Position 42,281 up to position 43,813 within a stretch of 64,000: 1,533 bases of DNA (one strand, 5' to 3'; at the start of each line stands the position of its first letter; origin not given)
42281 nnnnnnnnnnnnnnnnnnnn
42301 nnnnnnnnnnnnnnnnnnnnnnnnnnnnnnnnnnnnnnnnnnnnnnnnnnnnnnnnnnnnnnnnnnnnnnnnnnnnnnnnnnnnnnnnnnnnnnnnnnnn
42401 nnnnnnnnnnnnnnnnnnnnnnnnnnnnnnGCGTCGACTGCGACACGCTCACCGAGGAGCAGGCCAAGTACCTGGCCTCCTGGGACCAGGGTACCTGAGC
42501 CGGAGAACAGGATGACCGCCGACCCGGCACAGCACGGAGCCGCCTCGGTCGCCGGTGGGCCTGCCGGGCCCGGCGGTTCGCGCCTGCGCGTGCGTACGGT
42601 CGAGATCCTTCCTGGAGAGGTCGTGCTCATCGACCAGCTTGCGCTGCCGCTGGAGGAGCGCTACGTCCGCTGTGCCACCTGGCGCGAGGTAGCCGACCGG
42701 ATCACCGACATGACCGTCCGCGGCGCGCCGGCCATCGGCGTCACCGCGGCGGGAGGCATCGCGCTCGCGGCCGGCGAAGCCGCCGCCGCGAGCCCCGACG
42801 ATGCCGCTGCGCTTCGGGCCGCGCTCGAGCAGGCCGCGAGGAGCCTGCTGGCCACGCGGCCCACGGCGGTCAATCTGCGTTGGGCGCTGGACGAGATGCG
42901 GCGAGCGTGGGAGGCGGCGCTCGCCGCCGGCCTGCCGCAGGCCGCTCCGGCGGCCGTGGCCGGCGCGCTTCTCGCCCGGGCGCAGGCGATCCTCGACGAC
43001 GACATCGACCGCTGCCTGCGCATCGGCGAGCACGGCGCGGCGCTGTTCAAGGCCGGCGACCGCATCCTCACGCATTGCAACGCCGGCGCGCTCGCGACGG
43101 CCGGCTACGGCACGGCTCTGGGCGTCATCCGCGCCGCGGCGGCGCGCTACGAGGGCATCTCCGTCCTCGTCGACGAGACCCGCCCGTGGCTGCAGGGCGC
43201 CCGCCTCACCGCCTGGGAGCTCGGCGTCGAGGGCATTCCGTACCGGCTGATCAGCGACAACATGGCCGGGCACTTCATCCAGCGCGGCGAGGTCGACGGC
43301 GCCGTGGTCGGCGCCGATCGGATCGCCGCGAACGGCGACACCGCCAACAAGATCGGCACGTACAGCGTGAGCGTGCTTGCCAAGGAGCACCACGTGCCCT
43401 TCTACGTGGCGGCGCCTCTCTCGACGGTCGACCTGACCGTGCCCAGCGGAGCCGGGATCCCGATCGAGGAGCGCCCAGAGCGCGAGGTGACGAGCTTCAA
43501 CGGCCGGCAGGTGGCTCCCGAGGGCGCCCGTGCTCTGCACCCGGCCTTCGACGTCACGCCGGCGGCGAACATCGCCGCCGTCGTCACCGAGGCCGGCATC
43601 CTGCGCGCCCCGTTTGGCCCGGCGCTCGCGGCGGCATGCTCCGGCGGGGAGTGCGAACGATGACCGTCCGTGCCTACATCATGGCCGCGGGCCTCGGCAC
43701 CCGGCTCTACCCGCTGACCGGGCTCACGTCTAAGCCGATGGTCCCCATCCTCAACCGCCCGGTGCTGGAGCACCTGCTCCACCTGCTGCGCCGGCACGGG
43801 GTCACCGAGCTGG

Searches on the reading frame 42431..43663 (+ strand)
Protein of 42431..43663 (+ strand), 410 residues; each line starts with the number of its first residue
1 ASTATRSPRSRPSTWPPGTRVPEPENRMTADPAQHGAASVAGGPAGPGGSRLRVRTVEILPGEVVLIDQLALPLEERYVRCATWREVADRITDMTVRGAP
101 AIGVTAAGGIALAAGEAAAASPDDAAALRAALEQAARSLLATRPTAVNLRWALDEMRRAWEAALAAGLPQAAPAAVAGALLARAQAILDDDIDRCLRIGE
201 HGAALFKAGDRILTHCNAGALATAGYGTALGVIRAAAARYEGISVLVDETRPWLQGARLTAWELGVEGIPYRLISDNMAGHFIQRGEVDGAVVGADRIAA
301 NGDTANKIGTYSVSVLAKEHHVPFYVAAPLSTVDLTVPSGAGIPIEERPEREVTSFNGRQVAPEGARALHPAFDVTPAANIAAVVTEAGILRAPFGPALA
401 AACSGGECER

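Call 61: search_protein_families(library=pfam, proteins=[window:42431-43663:+], max_evalue=0.00001)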
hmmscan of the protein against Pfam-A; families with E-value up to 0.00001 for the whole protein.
window:42431-43663:+ (410 aa): 1 family
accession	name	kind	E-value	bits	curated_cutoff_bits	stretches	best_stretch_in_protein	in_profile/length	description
PF01008.23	IF-2B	-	2.6e-80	270.1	22.4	1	96-391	2-278/280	Initiation factor 2 subunit family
